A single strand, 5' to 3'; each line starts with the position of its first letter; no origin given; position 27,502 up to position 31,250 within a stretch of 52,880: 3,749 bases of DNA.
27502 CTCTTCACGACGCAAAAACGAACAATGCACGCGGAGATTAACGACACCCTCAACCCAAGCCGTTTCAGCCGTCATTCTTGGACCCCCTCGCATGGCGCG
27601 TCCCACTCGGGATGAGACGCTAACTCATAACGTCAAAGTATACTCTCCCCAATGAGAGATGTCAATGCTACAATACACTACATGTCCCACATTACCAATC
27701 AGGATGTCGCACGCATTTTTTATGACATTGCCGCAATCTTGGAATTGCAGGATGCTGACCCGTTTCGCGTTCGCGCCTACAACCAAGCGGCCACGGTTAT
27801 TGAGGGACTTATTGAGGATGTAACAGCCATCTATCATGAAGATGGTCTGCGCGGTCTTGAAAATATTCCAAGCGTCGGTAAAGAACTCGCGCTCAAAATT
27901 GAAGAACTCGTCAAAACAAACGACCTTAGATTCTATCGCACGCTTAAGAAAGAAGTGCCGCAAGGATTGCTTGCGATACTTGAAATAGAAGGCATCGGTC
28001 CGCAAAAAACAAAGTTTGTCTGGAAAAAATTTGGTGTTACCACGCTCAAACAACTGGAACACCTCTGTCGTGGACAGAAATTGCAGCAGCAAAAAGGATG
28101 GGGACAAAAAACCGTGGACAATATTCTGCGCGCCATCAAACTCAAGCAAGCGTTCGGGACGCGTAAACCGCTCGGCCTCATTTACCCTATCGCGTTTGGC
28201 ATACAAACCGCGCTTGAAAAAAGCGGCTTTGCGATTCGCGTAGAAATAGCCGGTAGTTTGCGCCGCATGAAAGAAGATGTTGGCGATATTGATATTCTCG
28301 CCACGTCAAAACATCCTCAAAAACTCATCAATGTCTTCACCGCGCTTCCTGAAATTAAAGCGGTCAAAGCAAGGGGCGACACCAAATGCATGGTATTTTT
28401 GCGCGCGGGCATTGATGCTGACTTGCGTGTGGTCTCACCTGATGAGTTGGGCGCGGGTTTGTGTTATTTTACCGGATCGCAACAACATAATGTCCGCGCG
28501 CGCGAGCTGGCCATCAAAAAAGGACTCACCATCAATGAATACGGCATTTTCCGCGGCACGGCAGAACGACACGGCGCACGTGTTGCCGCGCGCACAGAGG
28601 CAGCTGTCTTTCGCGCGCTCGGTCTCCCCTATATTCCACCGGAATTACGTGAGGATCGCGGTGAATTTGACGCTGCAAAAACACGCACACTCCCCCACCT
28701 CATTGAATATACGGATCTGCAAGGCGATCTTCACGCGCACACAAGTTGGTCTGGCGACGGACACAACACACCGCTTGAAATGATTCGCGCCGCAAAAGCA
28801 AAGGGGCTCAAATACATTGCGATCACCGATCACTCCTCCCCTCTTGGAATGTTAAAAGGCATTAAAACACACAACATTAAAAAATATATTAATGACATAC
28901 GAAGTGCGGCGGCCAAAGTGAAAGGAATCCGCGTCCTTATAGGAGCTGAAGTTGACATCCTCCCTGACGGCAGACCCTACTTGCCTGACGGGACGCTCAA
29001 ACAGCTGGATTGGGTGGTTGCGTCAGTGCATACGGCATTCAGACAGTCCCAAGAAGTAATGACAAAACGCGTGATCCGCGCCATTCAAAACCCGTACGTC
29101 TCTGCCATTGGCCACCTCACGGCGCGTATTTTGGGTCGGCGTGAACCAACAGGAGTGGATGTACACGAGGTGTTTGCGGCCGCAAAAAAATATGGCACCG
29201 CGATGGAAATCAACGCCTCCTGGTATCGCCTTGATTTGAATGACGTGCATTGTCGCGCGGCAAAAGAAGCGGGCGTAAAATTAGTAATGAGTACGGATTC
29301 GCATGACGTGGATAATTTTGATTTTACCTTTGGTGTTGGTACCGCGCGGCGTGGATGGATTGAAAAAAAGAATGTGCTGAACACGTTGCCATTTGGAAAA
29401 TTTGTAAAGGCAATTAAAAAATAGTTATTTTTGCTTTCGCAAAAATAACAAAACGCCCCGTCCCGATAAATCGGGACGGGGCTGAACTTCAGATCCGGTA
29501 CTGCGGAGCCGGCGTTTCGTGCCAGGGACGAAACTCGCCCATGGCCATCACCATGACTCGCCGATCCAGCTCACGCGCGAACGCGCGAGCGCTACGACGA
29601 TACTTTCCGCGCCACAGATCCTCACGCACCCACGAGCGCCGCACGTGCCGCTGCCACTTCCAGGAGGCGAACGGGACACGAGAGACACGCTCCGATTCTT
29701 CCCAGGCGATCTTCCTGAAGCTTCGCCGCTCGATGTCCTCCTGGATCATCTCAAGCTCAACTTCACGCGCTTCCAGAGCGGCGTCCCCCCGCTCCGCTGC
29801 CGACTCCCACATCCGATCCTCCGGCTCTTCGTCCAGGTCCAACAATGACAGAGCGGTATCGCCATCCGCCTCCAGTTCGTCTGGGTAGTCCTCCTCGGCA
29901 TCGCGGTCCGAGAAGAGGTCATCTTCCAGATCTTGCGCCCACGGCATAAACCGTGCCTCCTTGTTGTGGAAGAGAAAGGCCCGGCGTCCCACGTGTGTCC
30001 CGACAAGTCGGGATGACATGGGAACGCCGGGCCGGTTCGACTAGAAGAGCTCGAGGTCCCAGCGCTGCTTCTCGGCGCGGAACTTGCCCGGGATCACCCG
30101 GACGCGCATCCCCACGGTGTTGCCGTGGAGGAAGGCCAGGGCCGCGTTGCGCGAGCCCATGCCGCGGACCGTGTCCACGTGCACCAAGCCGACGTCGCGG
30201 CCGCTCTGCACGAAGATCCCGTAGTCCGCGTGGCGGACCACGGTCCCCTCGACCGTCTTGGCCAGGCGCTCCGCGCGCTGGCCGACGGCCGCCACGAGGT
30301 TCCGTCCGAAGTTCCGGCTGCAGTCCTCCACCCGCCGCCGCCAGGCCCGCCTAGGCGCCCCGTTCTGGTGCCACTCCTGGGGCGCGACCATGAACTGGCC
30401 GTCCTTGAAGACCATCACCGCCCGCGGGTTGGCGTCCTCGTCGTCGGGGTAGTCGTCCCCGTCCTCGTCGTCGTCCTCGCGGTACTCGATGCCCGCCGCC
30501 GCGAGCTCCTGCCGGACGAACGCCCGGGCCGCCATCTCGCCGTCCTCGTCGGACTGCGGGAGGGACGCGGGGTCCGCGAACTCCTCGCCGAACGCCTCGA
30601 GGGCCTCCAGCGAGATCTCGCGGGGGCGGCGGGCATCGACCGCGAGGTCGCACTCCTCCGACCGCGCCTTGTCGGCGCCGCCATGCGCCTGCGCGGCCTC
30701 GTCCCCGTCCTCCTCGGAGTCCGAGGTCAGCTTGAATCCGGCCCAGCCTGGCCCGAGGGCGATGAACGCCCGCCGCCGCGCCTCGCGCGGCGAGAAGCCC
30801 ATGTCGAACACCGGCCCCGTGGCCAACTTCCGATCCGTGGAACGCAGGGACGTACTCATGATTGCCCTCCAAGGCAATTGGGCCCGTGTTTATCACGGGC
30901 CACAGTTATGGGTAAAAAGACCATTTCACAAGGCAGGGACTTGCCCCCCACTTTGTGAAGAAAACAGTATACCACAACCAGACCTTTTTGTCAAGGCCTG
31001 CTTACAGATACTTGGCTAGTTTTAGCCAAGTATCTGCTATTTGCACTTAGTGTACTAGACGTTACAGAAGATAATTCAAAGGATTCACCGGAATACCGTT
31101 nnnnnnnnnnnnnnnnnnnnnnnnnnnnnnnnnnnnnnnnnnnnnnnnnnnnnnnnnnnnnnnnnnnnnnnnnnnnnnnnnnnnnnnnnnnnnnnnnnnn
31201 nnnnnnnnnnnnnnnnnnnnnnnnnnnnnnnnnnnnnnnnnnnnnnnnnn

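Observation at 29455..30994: Compositionally foreign high-GC two-gene island driven by a host-type consensus promoter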

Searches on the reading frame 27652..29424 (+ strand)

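Call 4: search_protein_families(library=pfam, proteins=[window:27652-29424:+], max_evalue=1)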
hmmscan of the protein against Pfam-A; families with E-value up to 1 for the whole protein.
window:27652-29424:+ (590 aa): 6 families
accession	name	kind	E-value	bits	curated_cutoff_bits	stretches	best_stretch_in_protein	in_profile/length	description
PF14791.11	DNA_pol_B_thumb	-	1.2e-22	79.9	25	1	270-334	2-63/63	DNA polymerase beta thumb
PF02811.25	PHP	-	4.2e-16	60.1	26.4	1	359-521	1-162/164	PHP domain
PF14716.13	HHH_8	-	7.5e-16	58.7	30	1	15-91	2-72/73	Helix-hairpin-helix domain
PF14520.12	HHH_5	-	6.7e-06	26.9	27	1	109-163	4-56/57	Helix-hairpin-helix domain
PF14792.12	DNA_pol_B_palm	-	0.00012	22.8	25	1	186-224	16-54/113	DNA polymerase beta palm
PF19567.5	CpsB_CapC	-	0.048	13.5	27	1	372-487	20-135/234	Capsular polysaccharide synthesis, CpsB/CapC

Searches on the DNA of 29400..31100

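Call 41: search_rna_families(source=window, start=29400, end=31100, threshold=evalue, max_evalue=1)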
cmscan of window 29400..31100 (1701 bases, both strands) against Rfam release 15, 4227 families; matches with E-value up to 1: 5.
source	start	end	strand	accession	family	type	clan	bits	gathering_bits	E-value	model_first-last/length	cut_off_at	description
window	29442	29511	-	RF02371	PyrG_leader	Cis-reg; leader;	-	31.4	65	0.084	1-78/78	no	PyrG leader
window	29402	29494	+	RF02705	B_rapa_snoR775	Gene; snRNA; snoRNA; HACA-box;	-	25.2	64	0.69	1-127/127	no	Brassica rapa small nucleolar RNA 775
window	29448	29513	-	RF02868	ncS037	Gene; sRNA;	-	22.2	112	0.57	1-152/152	no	Burkholderia sRNA 37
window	29447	29528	-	RF02837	anti-hemB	Gene; sRNA;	-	19.4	49.5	0.13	1-81/81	no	Burkholderia RNA 7 (anti-hemB)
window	29973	30038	-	RF00992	mir-593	Gene; miRNA;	-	19.2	100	0.63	18-83/100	no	mir-593 microRNA precursor family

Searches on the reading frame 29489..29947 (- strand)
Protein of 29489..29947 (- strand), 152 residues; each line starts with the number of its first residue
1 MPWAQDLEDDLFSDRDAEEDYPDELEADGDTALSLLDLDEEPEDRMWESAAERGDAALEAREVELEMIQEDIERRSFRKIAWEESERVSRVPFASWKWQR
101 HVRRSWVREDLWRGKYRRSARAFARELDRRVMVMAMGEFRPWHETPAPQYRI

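Call 4: search_protein_families(library=pfam, proteins=[window:29489-29947:-], max_evalue=1)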
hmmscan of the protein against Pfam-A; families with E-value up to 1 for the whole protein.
window:29489-29947:- (152 aa): 0 families

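Call 5: search_protein_families(library=phrogs, proteins=[window:29489-29947:-], max_evalue=1)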
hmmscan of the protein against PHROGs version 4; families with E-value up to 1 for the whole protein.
window:29489-29947:- (152 aa): 1 family
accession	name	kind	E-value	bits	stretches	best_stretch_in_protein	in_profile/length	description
phrog_35370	-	unknown function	0.65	11.3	1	78-135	39-92/166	-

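Call 8: find_homologous_proteins(query=window:29489-29947:-, max_evalue=0.01)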
Query window:29489-29947:- (152 aa): 3 proteins with E <= 0.01 among 162 candidates.
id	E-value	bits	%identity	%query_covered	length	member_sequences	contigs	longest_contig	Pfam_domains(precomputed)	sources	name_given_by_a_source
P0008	1.5e-92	326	100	100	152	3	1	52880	-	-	-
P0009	5.0e-47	178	64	92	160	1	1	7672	-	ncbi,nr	ncbi:MAG: hypothetical protein HY437_00755 [Candidatus Magasanikbacteria bacterium]|nr:hypothetical 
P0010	7.6e-29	119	58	76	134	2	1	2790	-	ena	-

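Call 28: find_encoding_contigs(protein=P0010, flank=5000, max_places=3)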
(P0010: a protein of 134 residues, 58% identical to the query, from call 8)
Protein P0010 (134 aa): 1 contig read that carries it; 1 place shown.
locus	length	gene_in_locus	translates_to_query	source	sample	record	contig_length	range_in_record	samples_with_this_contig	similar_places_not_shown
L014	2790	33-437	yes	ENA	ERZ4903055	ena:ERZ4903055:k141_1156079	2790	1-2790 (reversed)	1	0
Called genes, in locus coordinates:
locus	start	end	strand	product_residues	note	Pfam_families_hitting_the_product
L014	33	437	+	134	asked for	-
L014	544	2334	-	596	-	PF14716:HHH_8, PF14520:HHH_5 (faint), PF14791:DNA_pol_B_thumb, PF02811:PHP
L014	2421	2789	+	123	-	?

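Call 47: find_homologous_proteins(query=A3, max_evalue=0.1)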
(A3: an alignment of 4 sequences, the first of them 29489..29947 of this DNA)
Query A3 (4 sequences) (152 aa, profile of the alignment): 3 proteins with E <= 0.1 among 8000 candidates.
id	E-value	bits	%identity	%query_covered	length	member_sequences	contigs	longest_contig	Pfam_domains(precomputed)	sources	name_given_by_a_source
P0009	5.3e-83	295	64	92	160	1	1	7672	-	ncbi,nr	ncbi:MAG: hypothetical protein HY437_00755 [Candidatus Magasanikbacteria bacterium]|nr:hypothetical 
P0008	1.7e-71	257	100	100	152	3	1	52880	-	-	-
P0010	2.7e-68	247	58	76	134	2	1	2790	-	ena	-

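Call 68: predict_structure(alignment_id=A4)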
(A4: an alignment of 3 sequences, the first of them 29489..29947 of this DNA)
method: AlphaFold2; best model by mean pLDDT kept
length: 152 residues; sequences in the alignment: 3
mean_pLDDT: 57.2   pTM: 0.23
mean pLDDT of the five models: 57.2, 55.9, 55.4, 55.3, 52.7
residues with pLDDT >= 90: 0; 70-90: 26; 50-70: 72; < 50: 54
segments of 3 or more residues with pLDDT < 50: 1-10, 26-28, 32-34, 100-102, 104-112, 139-141, 143-152
pLDDT, mean of each block of 10 residues (from residue 1): 43 51 51 50 56 78 87 69 52 50 48 54 68 57 47 38
secondary structure, 60 per line:
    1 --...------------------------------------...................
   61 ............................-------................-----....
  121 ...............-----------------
elements in order: H42-88 H96-111 H117-135

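Call 74: search_protein_families(library=ncbifam, proteins=[window:29489-29947:-], max_evalue=1)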
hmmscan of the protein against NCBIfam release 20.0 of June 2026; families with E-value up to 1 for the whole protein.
window:29489-29947:- (152 aa): 1 family
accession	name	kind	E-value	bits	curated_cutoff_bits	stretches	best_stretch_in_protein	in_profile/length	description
NF053613.1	OMP_toxin_LptF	equivalog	0.21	11.2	400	1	42-74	97-129/256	lipotoxin F family OmpA-related lipoprotein LptF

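Call 75: search_protein_families(library=padloc, proteins=[window:29489-29947:-], max_evalue=1)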
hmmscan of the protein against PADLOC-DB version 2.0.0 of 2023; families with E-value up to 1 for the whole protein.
window:29489-29947:- (152 aa): 0 families
